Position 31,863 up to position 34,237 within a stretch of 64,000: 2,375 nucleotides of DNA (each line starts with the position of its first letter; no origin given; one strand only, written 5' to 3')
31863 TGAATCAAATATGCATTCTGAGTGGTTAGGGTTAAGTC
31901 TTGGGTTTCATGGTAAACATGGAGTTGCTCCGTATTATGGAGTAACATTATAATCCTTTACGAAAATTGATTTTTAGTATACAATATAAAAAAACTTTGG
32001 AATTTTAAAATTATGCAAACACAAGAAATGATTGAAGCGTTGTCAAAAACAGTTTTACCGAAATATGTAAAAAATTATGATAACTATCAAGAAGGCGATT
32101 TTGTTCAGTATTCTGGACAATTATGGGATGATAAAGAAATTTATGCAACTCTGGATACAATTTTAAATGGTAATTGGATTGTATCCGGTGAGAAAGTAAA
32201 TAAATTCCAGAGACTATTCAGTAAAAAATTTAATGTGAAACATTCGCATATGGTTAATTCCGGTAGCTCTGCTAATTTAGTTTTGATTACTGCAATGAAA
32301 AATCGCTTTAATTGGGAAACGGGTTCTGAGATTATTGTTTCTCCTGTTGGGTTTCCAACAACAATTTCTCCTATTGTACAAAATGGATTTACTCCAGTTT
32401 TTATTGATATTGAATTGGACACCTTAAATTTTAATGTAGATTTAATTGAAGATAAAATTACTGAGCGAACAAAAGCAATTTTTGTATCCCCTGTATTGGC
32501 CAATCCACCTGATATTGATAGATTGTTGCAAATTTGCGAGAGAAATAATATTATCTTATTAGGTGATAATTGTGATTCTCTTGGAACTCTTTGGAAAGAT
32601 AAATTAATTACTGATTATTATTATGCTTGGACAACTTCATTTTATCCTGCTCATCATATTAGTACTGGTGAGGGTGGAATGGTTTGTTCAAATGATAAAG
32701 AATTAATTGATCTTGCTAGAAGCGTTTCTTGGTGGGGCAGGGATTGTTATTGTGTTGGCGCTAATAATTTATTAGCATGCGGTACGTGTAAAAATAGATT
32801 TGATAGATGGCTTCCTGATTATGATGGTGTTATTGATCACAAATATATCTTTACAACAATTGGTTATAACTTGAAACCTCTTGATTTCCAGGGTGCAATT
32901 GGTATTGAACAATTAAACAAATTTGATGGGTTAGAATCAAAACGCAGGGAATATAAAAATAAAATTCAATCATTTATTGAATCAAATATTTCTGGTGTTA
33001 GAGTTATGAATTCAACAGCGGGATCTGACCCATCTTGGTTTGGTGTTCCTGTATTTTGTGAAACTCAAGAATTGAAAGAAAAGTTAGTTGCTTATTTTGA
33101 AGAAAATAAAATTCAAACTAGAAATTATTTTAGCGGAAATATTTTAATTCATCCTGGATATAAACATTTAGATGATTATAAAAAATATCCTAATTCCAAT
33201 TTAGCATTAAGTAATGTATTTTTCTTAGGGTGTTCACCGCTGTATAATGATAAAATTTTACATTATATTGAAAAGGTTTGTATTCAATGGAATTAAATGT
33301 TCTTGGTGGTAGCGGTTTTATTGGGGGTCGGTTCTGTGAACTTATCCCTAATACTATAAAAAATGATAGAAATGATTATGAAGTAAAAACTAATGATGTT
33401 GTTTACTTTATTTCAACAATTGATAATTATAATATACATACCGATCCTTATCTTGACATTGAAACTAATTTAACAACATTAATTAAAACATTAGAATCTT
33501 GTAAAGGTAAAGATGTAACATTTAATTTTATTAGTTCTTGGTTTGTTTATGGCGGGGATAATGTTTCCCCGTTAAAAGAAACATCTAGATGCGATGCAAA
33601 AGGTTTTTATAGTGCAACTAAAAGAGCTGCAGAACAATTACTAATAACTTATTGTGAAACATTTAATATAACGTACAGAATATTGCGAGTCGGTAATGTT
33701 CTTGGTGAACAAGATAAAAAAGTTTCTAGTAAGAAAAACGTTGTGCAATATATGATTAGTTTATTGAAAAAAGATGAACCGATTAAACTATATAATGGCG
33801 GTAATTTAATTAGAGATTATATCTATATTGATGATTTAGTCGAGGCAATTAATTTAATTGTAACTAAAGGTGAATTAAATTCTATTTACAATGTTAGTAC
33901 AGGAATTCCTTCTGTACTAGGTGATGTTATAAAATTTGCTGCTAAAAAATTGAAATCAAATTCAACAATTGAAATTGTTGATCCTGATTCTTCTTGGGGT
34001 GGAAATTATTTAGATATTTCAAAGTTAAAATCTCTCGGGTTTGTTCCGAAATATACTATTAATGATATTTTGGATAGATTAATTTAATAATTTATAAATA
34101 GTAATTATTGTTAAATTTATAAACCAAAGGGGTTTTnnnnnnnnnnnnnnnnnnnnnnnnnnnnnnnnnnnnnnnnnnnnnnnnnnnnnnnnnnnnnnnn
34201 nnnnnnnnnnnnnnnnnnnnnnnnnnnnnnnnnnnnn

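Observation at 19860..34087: A ~14 kb phage-encoded glycan biosynthesis island including an E1-type [2Fe-2S] sugar 3-dehydrase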

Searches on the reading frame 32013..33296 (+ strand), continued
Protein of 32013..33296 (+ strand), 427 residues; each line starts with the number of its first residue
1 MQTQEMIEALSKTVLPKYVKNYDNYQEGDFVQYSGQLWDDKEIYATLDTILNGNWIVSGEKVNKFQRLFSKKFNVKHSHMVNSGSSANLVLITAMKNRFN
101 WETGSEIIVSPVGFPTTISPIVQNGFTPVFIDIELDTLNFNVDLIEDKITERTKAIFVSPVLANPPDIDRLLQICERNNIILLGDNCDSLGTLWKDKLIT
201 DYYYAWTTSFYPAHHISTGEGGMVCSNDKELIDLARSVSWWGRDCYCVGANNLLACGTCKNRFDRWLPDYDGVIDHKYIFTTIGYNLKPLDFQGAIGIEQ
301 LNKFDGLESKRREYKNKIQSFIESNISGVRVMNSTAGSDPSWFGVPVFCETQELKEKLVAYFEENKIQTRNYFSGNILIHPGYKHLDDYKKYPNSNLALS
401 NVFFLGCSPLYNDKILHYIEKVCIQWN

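Call 93: search_protein_families(library=ncbifam, proteins=[L012:9063-10001:+, L038:9028-9957:+, L092:7109-8101:+, L092:8183-8962:+, L010:8049-8954:+], max_evalue=1e-10)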
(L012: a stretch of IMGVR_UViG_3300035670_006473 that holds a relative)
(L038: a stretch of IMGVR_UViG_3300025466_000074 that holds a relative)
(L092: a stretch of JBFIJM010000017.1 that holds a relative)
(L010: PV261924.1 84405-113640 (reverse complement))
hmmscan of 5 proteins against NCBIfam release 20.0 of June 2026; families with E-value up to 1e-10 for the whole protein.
L012:9063-10001:+ (313 aa): 13 families
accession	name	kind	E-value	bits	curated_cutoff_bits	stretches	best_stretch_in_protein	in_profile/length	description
TIGR01181.1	dTDP_gluc_dehyt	equivalog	1.3e-126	422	365.1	1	1-311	2-311/321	dTDP-glucose 4,6-dehydratase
NF007490.0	PRK10084.1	subfamily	6.3e-100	334.7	649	1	1-311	3-334/361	dTDP-glucose 4,6-dehydratase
NF007582.0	PRK10217.1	equivalog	1.7e-97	326.7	698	1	1-311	4-331/355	dTDP-glucose 4,6-dehydratase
TIGR04180.1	EDH_00030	hypoth_equivalog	6.1e-39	133.8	475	1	1-298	1-296/297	NAD-dependent 4,6-dehydratase LegB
TIGR01179.1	galE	equivalog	1e-33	116.6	262.3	1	1-301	2-315/332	UDP-glucose 4-epimerase GalE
TIGR02622.1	CDP_4_6_dhtase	equivalog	4.5e-24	85.2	278.45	1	1-309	7-328/352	CDP-glucose 4,6-dehydratase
TIGR02197.1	heptose_epim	equivalog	2.1e-23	83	274.6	1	1-305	1-307/316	ADP-glyceromanno-heptose 6-epimerase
NF011728.1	PRK15181.1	equivalog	2.4e-17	63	760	1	2-312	19-338/348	Vi polysaccharide biosynthesis UDP-N-acetylglucosaminuronic acid C-4 epimerase TviC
NF007956.0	PRK10675.1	subfamily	3.3e-16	59.3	394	1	1-162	3-160/338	UDP-glucose 4-epimerase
TIGR01472.1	gmd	equivalog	6.5e-15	55.2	415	1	54-244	59-251/342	GDP-mannose 4,6-dehydratase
NF047922.1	GDPFucSynFcl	equivalog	1.1e-14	54.6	500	1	54-312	35-302/308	GDP-L-fucose synthase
TIGR03466.1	HpnA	hypoth_equivalog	2.3e-14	53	367.65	1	2-258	4-243/327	hopanoid-associated sugar epimerase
TIGR01214.1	rmlD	equivalog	8e-13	48.1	224.05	1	1-210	2-178/285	dTDP-4-dehydrorhamnose reductase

L038:9028-9957:+ (310 aa): 14 families
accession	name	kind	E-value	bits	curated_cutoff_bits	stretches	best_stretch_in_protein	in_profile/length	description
TIGR01181.1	dTDP_gluc_dehyt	equivalog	1.6e-131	438.2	365.1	1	1-310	2-311/321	dTDP-glucose 4,6-dehydratase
NF007490.0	PRK10084.1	subfamily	5.5e-104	348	649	1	1-310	3-334/361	dTDP-glucose 4,6-dehydratase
NF007582.0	PRK10217.1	equivalog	3.3e-102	342.2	698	1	1-310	4-331/355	dTDP-glucose 4,6-dehydratase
TIGR04180.1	EDH_00030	hypoth_equivalog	2.9e-41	141.5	475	1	1-297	1-296/297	NAD-dependent 4,6-dehydratase LegB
TIGR01179.1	galE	equivalog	9.4e-37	126.6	262.3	1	1-309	2-324/332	UDP-glucose 4-epimerase GalE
TIGR02622.1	CDP_4_6_dhtase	equivalog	1.6e-30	106.5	278.45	1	1-310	7-330/352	CDP-glucose 4,6-dehydratase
TIGR02197.1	heptose_epim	equivalog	1.9e-24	86.4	274.6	1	1-310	1-313/316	ADP-glyceromanno-heptose 6-epimerase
NF047922.1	GDPFucSynFcl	equivalog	9.7e-22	77.8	500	1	54-310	36-301/308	GDP-L-fucose synthase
NF011728.1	PRK15181.1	equivalog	2.4e-21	76.1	760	1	2-310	19-337/348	Vi polysaccharide biosynthesis UDP-N-acetylglucosaminuronic acid C-4 epimerase TviC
NF007956.0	PRK10675.1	subfamily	2.4e-18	66.4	394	1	1-157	3-156/338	UDP-glucose 4-epimerase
TIGR01472.1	gmd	equivalog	2e-17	63.5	415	1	56-263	62-271/342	GDP-mannose 4,6-dehydratase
TIGR03466.1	HpnA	hypoth_equivalog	3.6e-17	62.2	367.65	1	2-265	4-248/327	hopanoid-associated sugar epimerase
TIGR01214.1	rmlD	equivalog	6.6e-17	61.5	224.05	1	1-211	2-180/285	dTDP-4-dehydrorhamnose reductase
NF042422.1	oxyalk_red_OleD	equivalog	4.5e-12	46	580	0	1-262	3-252/329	2-alkyl-3-oxoalkanoate reductase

L092:7109-8101:+ (331 aa): 14 families
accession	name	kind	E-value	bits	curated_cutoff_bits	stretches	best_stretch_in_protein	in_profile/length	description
NF007490.0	PRK10084.1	subfamily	1.1e-162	541.2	649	1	1-330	4-337/361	dTDP-glucose 4,6-dehydratase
NF007582.0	PRK10217.1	equivalog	3.8e-162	539.4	698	1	1-331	5-335/355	dTDP-glucose 4,6-dehydratase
TIGR01181.1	dTDP_gluc_dehyt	equivalog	1.1e-144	481.4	365.1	1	1-331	3-315/321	dTDP-glucose 4,6-dehydratase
TIGR04180.1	EDH_00030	hypoth_equivalog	4.6e-36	124.4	475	1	1-313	2-295/297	NAD-dependent 4,6-dehydratase LegB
TIGR01179.1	galE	equivalog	9.9e-32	110.1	262.3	1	1-327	3-325/332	UDP-glucose 4-epimerase GalE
TIGR02622.1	CDP_4_6_dhtase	equivalog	1.8e-23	83.2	278.45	1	1-327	8-330/352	CDP-glucose 4,6-dehydratase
NF011728.1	PRK15181.1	equivalog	7.7e-21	74.5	760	1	1-329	19-339/348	Vi polysaccharide biosynthesis UDP-N-acetylglucosaminuronic acid C-4 epimerase TviC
TIGR01472.1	gmd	equivalog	1.9e-20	73.3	415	1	52-324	59-335/342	GDP-mannose 4,6-dehydratase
TIGR02197.1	heptose_epim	equivalog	8.1e-19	67.9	274.6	1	1-328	2-314/316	ADP-glyceromanno-heptose 6-epimerase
NF007956.0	PRK10675.1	subfamily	2.2e-14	53.3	394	0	1-164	4-157/338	UDP-glucose 4-epimerase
TIGR03466.1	HpnA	hypoth_equivalog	5.2e-14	51.9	367.65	1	1-271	4-247/327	hopanoid-associated sugar epimerase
NF047922.1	GDPFucSynFcl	equivalog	7.8e-14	51.8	500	1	154-330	132-304/308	GDP-L-fucose synthase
TIGR01214.1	rmlD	equivalog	1.7e-11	43.8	224.05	1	1-266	3-226/285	dTDP-4-dehydrorhamnose reductase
NF008872.0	PRK11908.1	equivalog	5.3e-11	42.1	294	0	1-329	5-337/349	bifunctional UDP-4-keto-pentose/UDP-xylose synthase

L092:8183-8962:+ (260 aa): 13 families
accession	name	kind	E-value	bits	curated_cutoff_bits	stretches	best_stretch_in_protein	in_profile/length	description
TIGR01207.1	rmlA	equivalog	1.4e-143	477.2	360.65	1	1-260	1-260/286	glucose-1-phosphate thymidylyltransferase RfbA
NF012024.0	PRK15480.1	equivalog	1.9e-136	453.9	588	1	1-260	5-264/292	glucose-1-phosphate thymidylyltransferase RfbA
TIGR01208.1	rmlA_long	equivalog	1.1e-56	192.3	320.25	1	1-237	1-235/353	glucose-1-phosphate thymidylyltransferase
TIGR03992.1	Arch_glmU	subfamily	8.9e-41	140.1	292.1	1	2-236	3-227/393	bifunctional sugar-1-phosphate nucleotidylyltransferase/acetyltransferase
NF041313.1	UDPGP_AglF_Halo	equivalog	6.6e-30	104.3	400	1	1-208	2-207/234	UTP--glucose-1-phosphate uridylyltransferase AglF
NF041173.1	Sug_nt_acttase_Thmprot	equivalog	5.7e-29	101.3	600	1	1-237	2-228/405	bifunctional sugar-1-phosphate nucleotidylyltransferase/acetyltransferase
NF052502.1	man1P_GTase_Rv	exception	1.8e-25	89.5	440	1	3-234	4-228/352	mannose-1-phosphate guanylyltransferase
TIGR01099.1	galU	equivalog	2.8e-23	82.8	326.8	0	1-54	3-56/261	UTP--glucose-1-phosphate uridylyltransferase GalU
NF045761.1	NAMPUrTaseMurU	equivalog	2.9e-17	63.3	250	1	1-233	2-224/226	N-acetylmuramate alpha-1-phosphate uridylyltransferase MurU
NF003670.0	PRK05293.1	equivalog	7.8e-14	51.4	470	1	2-233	7-255/382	glucose-1-phosphate adenylyltransferase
NF009928.0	PRK13389.1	equivalog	2e-12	46.9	548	0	2-52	11-61/302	UTP--glucose-1-phosphate uridylyltransferase GalU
NF049965.1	GlMnHpPGnyltfHddC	equivalog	1.9e-11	44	300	1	2-181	3-173/221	D-glycero-D-manno-heptose 1-phosphate guanosyltransferase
TIGR02091.1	glgC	equivalog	5.3e-11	42.2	424.9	0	2-232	3-255/364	glucose-1-phosphate adenylyltransferase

L010:8049-8954:+ (302 aa): 19 families
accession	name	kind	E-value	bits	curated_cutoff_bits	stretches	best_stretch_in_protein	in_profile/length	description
TIGR01181.1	dTDP_gluc_dehyt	equivalog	8.5e-114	379.9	365.1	1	3-302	2-311/321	dTDP-glucose 4,6-dehydratase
NF007490.0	PRK10084.1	subfamily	1e-86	291.2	649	1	1-302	1-334/361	dTDP-glucose 4,6-dehydratase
NF007582.0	PRK10217.1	equivalog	1.2e-84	284.4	698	1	2-302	3-331/355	dTDP-glucose 4,6-dehydratase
TIGR04180.1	EDH_00030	hypoth_equivalog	8e-45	153.2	475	1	3-289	1-296/297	NAD-dependent 4,6-dehydratase LegB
TIGR01179.1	galE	equivalog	5.4e-40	137.2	262.3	1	3-290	2-312/332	UDP-glucose 4-epimerase GalE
TIGR02197.1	heptose_epim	equivalog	3.3e-26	92.2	274.6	1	3-259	1-265/316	ADP-glyceromanno-heptose 6-epimerase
TIGR03466.1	HpnA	hypoth_equivalog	1.5e-23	83.2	367.65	1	1-256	1-250/327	hopanoid-associated sugar epimerase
TIGR02622.1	CDP_4_6_dhtase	equivalog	8.1e-20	71.2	278.45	1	3-302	7-330/352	CDP-glucose 4,6-dehydratase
NF047922.1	GDPFucSynFcl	equivalog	2.5e-19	69.8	500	1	3-302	5-301/308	GDP-L-fucose synthase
NF011728.1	PRK15181.1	equivalog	1e-18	67.5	760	1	3-302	18-337/348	Vi polysaccharide biosynthesis UDP-N-acetylglucosaminuronic acid C-4 epimerase TviC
NF052578.1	StrlDmthSdmBMthl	equivalog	2.6e-18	66.9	600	1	1-256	1-249/328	sterol demethylase protein SdmB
TIGR01472.1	gmd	equivalog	3.8e-18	65.8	415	1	38-245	49-261/342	GDP-mannose 4,6-dehydratase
NF042422.1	oxyalk_red_OleD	equivalog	8.4e-17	61.5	580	1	1-228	1-221/329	2-alkyl-3-oxoalkanoate reductase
TIGR01214.1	rmlD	equivalog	3.2e-16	59.2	224.05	1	2-159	1-141/285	dTDP-4-dehydrorhamnose reductase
NF007956.0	PRK10675.1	subfamily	3.2e-15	56.1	394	1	1-153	1-160/338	UDP-glucose 4-epimerase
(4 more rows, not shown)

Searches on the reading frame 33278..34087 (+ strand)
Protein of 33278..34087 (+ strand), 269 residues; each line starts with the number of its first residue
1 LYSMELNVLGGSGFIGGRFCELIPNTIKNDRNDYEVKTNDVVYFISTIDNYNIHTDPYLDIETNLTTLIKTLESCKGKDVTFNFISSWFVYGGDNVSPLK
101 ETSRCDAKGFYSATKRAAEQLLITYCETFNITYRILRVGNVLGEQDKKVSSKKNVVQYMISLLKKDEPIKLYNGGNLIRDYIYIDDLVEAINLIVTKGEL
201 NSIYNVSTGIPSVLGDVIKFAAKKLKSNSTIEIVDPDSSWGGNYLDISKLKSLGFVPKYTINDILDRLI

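Call 6: search_protein_families(library=pfam, proteins=[window:33278-34087:+], max_evalue=0.01)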
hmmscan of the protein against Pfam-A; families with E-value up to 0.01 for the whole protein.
window:33278-34087:+ (269 aa): 4 families
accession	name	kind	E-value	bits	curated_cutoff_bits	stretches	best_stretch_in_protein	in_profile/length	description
PF01370.27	Epimerase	-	2.3e-27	96.4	20.9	1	54-206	81-239/240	NAD dependent epimerase/dehydratase family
PF16363.11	GDP_Man_Dehyd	-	5.4e-19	69.3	27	1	55-230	93-271/332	GDP-mannose 4,6 dehydratase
PF04321.23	RmlD_sub_bind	-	7.4e-09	35.5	27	1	63-172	77-176/287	RmlD substrate binding domain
PF07993.18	NAD_binding_4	-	9.5e-07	28.7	20.1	1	62-191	110-258/258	Male sterility protein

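Call 8: search_protein_families(library=ncbifam, proteins=[window:33278-34087:+], max_evalue=0.01)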
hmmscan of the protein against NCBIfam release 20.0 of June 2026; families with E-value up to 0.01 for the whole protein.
window:33278-34087:+ (269 aa): 17 families
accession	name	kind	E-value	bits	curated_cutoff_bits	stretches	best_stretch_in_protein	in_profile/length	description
TIGR01181.1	dTDP_gluc_dehyt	equivalog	6.8e-27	94.4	365.1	1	55-266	91-305/321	dTDP-glucose 4,6-dehydratase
TIGR04180.1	EDH_00030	hypoth_equivalog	4.9e-15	55.4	475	1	38-232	70-263/297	NAD-dependent 4,6-dehydratase LegB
TIGR02197.1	heptose_epim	equivalog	5.3e-15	55.4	274.6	1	37-236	65-271/316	ADP-glyceromanno-heptose 6-epimerase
TIGR01179.1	galE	equivalog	4.1e-12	45.6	262.3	1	38-224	71-274/332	UDP-glucose 4-epimerase GalE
NF008360.0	PRK11150.1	equivalog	3.5e-10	39.6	452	1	70-244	99-272/310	ADP-glyceromanno-heptose 6-epimerase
NF011728.1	PRK15181.1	equivalog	2.9e-09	36.4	760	1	56-215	109-272/348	Vi polysaccharide biosynthesis UDP-N-acetylglucosaminuronic acid C-4 epimerase TviC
NF008872.0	PRK11908.1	equivalog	5.8e-09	35.4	294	1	26-224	56-267/349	bifunctional UDP-4-keto-pentose/UDP-xylose synthase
NF007582.0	PRK10217.1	equivalog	6.6e-09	35.3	698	1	69-207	116-252/355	dTDP-glucose 4,6-dehydratase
NF047922.1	GDPFucSynFcl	equivalog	1.2e-07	31.5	500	1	109-264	132-293/308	GDP-L-fucose synthase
NF007490.0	PRK10084.1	subfamily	2.3e-07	30.1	649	1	99-207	155-259/361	dTDP-glucose 4,6-dehydratase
NF047837.1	UDPAcbARedWbcJ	equivalog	3.6e-06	26.1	500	1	103-201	95-191/372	UDP-2-acetamido-2,6-beta-L-arabino-hexul-4-ose reductase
NF043036.1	ErythonDh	equivalog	3.9e-06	26.3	325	1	38-138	74-176/321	D-erythronate dehydrogenase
TIGR01214.1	rmlD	equivalog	8.9e-06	25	224.05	1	67-173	80-177/285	dTDP-4-dehydrorhamnose reductase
TIGR01777.1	yfcH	hypoth_equivalog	9.2e-06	25.4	207.35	1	67-231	92-247/292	TIGR01777 family oxidoreductase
NF005998.1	PRK08125.1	equivalog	0.0001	20.8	777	1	107-197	459-553/649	bifunctional UDP-4-amino-4-deoxy-L-arabinose formyltransferase/UDP-glucuronic acid oxidase ArnA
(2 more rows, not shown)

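Call 43: search_solved_structures(query=window:33278-34087:+, max_evalue=0.00001, show_alignments=2)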
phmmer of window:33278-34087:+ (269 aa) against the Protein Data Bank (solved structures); distinct sequences matched with E-value up to 0.00001: 41.
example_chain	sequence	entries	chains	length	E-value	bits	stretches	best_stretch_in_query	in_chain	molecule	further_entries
2hun_A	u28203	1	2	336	2.8e-20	76.1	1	40-265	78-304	336aa long hypothetical dTDP-glucose 4,6-dehydratase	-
3ehe_A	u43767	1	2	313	3.8e-16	62.5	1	29-263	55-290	UDP-glucose 4-epimerase (GalE-1)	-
6dnt_A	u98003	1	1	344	6.3e-16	61.8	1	36-257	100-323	NAD-dependent epimerase/dehydratase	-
4zrm_A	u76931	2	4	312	1.3e-15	60.7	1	56-263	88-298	UDP-glucose 4-epimerase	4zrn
2p5u_A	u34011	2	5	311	1.2e-12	51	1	55-225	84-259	UDP-glucose 4-epimerase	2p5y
5u4q_A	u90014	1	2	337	7e-12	48.5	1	53-235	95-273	dTDP-glucose 4,6-dehydratase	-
6zl6_A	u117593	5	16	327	7.8e-11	45.1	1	36-264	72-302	Epimerase domain-containing protein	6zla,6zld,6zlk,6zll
8rdg_A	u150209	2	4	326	1.9e-10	43.8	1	13-258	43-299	SDR family NAD(P)-dependent oxidoreductase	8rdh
6zlj_A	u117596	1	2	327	2.1e-10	43.7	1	36-264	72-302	Epimerase domain-containing protein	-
8rdi_A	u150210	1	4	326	6.3e-10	42.1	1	13-258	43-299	SDR family NAD(P)-dependent oxidoreductase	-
8shh_A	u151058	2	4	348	6.9e-10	42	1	61-263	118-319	dTDP-glucose 4,6-dehydratase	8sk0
6bwl_A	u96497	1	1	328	8.6e-10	41.7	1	38-250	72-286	Pal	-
6vlo_A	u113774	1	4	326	1.7e-09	40.7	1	35-221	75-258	Putative dTDP-D-glucose 4,6-dehydratase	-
1kep_A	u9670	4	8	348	2e-09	40.5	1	34-260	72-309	dTDP-D-glucose 4,6-dehydratase | DTDP-GLUCOSE 4,6-DEHYDRATASE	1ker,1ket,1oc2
6bi4_A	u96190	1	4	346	3.4e-09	39.8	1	56-263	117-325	dTDP-glucose 4,6-dehydratase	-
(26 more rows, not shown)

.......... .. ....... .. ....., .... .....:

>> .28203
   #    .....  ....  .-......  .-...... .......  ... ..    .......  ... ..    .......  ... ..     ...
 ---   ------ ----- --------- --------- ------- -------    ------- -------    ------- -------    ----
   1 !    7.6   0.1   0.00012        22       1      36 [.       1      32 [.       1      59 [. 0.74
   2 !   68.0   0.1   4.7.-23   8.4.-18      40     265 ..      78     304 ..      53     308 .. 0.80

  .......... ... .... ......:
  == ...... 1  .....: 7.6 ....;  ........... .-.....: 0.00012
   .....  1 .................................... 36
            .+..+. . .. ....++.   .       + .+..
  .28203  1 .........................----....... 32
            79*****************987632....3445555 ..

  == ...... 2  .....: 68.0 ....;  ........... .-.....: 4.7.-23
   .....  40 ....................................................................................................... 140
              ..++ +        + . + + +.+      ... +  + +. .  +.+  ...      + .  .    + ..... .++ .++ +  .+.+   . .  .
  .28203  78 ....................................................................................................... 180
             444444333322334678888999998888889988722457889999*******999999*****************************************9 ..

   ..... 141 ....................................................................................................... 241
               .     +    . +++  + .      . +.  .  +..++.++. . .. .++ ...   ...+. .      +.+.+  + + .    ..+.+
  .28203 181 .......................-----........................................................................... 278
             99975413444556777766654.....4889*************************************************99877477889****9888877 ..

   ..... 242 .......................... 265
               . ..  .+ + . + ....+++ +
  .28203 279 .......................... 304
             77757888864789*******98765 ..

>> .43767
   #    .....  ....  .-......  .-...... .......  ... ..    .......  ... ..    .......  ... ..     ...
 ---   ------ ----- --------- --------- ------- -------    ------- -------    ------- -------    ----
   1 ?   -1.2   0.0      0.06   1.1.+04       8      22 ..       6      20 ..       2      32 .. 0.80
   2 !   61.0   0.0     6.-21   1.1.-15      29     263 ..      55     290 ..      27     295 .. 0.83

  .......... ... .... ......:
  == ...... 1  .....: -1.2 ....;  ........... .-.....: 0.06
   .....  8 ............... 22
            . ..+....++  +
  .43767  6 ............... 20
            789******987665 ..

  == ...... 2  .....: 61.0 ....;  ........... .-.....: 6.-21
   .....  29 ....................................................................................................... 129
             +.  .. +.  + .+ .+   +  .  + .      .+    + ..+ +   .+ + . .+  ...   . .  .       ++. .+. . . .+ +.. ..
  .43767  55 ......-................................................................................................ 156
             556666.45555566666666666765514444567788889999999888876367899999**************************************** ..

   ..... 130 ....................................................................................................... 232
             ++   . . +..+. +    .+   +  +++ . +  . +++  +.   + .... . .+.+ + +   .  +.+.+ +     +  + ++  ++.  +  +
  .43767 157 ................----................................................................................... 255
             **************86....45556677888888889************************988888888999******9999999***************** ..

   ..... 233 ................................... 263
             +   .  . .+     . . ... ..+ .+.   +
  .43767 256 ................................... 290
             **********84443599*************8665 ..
